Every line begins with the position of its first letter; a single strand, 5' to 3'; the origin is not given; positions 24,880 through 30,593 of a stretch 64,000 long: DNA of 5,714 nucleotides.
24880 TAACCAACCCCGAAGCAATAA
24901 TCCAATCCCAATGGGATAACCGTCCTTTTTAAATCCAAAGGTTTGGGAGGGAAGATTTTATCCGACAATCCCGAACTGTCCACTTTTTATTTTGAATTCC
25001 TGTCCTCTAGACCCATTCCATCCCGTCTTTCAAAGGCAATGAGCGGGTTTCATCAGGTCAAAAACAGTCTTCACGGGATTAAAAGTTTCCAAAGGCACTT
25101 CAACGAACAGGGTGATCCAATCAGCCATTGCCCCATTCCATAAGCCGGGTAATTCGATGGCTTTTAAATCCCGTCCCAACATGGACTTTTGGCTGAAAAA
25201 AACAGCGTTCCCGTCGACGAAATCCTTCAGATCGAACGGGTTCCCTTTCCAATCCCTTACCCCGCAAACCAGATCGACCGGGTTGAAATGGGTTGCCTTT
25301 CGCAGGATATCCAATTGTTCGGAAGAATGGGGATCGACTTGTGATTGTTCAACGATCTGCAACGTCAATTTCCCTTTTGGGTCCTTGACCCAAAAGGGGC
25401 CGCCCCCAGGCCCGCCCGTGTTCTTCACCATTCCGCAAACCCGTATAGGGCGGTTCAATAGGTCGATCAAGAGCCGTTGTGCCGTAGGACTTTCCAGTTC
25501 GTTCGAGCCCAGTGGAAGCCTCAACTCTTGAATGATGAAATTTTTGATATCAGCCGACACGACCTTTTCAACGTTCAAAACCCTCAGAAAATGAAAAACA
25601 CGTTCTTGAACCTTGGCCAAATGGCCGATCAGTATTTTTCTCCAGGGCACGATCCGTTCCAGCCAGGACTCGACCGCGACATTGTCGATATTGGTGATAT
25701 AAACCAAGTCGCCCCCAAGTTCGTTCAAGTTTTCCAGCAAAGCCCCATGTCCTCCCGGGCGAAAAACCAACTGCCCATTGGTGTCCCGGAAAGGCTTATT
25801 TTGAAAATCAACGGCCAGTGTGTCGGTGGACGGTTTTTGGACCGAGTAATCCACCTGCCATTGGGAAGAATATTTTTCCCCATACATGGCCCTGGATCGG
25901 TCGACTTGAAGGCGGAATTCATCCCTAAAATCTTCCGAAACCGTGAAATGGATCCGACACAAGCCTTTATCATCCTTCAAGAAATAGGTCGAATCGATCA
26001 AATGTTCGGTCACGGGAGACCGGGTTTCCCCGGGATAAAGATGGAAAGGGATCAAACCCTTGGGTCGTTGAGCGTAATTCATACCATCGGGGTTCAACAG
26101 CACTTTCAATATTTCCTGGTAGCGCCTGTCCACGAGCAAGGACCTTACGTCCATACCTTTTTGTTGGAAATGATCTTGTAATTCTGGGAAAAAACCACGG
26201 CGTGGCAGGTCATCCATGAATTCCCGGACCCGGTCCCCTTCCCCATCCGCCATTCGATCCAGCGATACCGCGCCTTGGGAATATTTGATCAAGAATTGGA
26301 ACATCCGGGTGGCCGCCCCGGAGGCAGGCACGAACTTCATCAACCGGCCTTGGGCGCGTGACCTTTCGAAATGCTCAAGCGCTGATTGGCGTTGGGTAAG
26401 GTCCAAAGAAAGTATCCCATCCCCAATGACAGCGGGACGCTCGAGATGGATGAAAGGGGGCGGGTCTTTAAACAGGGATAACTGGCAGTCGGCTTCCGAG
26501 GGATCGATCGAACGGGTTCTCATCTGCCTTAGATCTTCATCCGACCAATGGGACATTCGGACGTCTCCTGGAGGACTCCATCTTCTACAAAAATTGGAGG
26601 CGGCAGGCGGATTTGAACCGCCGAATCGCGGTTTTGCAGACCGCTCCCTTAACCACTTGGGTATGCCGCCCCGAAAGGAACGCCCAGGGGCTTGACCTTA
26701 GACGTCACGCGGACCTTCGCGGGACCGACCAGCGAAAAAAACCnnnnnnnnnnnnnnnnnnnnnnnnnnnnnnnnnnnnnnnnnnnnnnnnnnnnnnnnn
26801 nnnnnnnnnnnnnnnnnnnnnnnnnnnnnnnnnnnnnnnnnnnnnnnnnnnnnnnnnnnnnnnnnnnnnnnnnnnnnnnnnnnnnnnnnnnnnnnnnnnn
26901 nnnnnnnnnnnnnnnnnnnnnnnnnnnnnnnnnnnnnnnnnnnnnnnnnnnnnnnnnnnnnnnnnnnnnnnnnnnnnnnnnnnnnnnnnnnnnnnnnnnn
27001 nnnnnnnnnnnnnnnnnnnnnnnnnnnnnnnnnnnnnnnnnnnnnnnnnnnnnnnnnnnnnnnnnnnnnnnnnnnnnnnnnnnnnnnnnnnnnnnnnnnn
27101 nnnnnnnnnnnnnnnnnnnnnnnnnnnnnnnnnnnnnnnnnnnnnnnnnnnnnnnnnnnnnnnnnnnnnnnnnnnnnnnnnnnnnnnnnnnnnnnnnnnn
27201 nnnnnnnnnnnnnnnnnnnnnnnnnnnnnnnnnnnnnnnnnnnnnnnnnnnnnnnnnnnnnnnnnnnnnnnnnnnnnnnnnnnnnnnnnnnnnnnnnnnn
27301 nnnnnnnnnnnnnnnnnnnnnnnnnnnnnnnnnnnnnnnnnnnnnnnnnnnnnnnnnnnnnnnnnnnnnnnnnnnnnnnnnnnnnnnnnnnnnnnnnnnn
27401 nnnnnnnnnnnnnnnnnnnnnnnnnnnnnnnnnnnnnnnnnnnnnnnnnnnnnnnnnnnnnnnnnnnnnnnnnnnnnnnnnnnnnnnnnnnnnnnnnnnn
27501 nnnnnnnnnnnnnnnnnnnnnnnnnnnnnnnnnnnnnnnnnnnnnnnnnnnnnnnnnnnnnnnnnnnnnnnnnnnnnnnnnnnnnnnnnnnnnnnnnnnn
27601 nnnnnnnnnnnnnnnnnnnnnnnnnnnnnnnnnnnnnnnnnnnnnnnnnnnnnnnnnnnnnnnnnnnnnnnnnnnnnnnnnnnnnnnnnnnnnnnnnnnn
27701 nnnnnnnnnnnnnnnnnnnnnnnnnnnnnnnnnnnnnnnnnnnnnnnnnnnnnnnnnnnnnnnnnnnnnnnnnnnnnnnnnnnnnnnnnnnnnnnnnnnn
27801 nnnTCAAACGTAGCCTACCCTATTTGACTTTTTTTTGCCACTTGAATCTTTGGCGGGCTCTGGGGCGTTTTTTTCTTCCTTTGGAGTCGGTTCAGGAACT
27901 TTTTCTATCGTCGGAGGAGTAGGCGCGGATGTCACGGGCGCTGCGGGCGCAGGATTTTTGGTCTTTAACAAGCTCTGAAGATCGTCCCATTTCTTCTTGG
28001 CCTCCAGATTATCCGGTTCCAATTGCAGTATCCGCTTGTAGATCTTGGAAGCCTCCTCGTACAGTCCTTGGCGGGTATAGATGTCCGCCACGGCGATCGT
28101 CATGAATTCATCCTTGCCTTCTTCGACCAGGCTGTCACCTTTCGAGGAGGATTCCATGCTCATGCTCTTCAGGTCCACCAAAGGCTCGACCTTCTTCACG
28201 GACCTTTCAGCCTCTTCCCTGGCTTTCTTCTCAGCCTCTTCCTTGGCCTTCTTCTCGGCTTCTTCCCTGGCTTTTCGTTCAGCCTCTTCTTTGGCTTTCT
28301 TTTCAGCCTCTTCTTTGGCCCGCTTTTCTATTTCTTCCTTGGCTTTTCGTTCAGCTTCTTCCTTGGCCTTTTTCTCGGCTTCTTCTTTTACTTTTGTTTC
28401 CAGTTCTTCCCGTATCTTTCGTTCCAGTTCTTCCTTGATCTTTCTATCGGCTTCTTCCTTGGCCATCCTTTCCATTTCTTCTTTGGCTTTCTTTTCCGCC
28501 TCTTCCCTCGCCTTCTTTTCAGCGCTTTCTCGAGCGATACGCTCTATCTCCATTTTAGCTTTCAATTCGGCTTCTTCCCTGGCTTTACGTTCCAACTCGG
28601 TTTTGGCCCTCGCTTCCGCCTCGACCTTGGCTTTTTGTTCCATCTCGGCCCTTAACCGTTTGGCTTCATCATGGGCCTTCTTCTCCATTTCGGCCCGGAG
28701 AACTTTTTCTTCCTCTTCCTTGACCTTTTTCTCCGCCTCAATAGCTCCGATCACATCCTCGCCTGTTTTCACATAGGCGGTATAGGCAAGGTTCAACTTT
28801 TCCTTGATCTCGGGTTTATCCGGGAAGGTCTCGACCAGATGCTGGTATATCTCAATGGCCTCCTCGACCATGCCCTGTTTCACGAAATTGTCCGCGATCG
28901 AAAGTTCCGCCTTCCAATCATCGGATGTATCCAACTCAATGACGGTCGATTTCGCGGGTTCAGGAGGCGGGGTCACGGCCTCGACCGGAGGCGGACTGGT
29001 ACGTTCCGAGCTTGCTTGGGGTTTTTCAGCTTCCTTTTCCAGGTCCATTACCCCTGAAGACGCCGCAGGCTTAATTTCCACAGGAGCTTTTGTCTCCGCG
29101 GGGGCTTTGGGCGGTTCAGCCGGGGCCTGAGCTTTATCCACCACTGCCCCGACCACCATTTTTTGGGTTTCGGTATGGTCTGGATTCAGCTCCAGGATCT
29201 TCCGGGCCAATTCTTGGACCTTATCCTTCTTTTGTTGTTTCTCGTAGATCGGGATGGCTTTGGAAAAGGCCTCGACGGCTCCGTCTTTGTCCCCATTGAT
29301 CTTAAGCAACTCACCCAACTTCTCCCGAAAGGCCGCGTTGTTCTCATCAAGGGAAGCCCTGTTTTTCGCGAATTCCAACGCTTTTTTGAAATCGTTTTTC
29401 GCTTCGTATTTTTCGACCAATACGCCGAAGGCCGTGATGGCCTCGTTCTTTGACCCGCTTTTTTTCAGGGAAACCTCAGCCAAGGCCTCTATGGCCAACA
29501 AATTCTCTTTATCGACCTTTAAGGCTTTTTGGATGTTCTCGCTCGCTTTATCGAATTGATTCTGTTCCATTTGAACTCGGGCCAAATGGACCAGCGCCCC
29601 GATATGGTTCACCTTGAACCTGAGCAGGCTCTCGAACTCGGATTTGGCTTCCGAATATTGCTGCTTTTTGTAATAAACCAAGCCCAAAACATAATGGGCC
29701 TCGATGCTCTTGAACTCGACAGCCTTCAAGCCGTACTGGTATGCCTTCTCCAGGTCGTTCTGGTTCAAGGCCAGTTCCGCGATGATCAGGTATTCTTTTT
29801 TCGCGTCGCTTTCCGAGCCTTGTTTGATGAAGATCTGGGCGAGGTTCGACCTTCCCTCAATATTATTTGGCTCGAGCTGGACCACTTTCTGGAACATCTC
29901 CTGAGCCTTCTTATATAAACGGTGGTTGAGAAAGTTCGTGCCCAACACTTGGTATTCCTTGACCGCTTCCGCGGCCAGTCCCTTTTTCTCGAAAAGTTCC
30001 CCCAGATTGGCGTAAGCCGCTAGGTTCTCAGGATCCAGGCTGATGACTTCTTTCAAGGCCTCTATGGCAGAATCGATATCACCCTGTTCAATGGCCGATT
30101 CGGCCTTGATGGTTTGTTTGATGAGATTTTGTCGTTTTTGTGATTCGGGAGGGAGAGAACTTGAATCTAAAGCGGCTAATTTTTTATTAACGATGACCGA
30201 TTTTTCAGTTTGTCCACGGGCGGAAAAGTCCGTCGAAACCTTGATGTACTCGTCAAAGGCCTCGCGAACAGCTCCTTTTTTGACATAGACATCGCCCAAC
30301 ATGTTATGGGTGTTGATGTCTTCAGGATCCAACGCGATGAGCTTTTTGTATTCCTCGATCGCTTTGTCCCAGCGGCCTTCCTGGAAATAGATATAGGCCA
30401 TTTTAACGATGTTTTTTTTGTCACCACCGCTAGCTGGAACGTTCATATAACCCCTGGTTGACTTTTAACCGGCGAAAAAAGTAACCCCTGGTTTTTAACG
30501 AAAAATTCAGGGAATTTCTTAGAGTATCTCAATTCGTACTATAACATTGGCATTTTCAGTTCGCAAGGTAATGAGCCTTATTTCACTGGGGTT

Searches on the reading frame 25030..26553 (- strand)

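Call 39: search_protein_families(library=pfam, proteins=[window:25030-26553:-], max_evalue=0.00001)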
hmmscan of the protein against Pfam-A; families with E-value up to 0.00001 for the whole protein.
window:25030-26553:- (507 aa): 1 family
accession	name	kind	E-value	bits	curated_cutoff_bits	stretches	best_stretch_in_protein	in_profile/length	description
PF14134.11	DUF4301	-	2.2e-185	617.8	27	1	5-505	2-506/507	Domain of unknown function (DUF4301)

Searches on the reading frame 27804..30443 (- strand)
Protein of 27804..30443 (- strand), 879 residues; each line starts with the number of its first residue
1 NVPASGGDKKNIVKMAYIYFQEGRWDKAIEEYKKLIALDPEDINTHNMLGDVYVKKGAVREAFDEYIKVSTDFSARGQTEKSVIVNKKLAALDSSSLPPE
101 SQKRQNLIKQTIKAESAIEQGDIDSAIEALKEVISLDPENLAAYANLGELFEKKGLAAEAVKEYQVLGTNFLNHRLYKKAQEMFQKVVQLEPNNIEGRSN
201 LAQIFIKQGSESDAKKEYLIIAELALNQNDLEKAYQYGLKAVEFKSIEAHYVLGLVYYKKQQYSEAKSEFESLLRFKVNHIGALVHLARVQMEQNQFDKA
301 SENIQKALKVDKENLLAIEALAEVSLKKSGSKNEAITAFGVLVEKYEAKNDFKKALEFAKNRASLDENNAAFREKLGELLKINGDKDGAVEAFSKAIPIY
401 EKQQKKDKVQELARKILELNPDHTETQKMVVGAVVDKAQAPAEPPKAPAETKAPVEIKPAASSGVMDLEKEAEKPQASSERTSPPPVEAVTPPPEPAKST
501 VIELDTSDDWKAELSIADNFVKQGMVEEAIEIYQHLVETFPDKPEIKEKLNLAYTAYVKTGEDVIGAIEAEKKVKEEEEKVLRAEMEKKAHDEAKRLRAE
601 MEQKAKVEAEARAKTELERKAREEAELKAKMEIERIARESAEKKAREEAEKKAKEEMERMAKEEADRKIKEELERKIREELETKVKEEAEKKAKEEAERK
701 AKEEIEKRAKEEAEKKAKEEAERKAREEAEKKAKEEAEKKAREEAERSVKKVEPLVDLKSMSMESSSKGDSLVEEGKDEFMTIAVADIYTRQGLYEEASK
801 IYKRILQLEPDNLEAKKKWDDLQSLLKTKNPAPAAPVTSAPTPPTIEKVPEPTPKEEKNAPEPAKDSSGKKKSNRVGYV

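Call 39: search_protein_families(library=pfam, proteins=[window:27804-30443:-], max_evalue=0.00001)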
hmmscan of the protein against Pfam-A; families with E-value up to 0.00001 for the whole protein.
window:27804-30443:- (879 aa): 18 families
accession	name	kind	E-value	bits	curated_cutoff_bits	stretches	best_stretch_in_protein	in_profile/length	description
PF07719.23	TPR_2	-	1e-40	134.9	27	1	15-42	7-34/34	Tetratricopeptide repeat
PF13414.12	TPR_11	-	7.5e-40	134.8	26.8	2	17-57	2-42/42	TPR repeat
PF13428.12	TPR_14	-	2.6e-36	120.8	23.5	0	14-51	6-43/44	Tetratricopeptide repeat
PF14559.12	TPR_19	-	3.6e-34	117.4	25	1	117-166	1-50/68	Tetratricopeptide repeat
PF13432.12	TPR_16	-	5.8e-32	110.2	32.7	1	114-165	4-55/65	Tetratricopeptide repeat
PF13181.12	TPR_8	-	5.5e-31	104.5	25.7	0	14-42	6-34/34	Tetratricopeptide repeat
PF00515.34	TPR_1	-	2.5e-30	103.5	27.8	0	15-42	7-34/34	Tetratricopeptide repeat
PF13174.12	TPR_6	-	3.2e-25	87.4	26.3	0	13-41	4-32/33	Tetratricopeptide repeat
PF13424.12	TPR_12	-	1.2e-21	77.1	30.1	0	14-64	8-66/77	Tetratricopeptide repeat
PF13431.12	TPR_17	-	5.2e-18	64.2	24.4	0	32-59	2-29/34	Tetratricopeptide repeat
PF12895.13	ANAPC3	-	1.8e-17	63.8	27.2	0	229-306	3-81/82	Anaphase-promoting complex, cyclosome, subunit 3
PF24575.1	TPR_Slam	-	2.5e-15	57.2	35.2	0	249-302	49-102/104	Surface lipoprotein assembly modifier, N-terminal TPR repeats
PF23914.1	TPR_CcmH_CycH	-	2.5e-15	57.1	42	0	251-349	54-154/158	Cytochrome c-type biogenesis protein H TPR domain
PF13176.12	TPR_7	-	1e-14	53.7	27.9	0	784-814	4-34/36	Tetratricopeptide repeat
PF25064.1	ARM_TT21_5th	-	1.6e-14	54.7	27.8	0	251-313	5-67/117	TT21 fifth ARM repeats domain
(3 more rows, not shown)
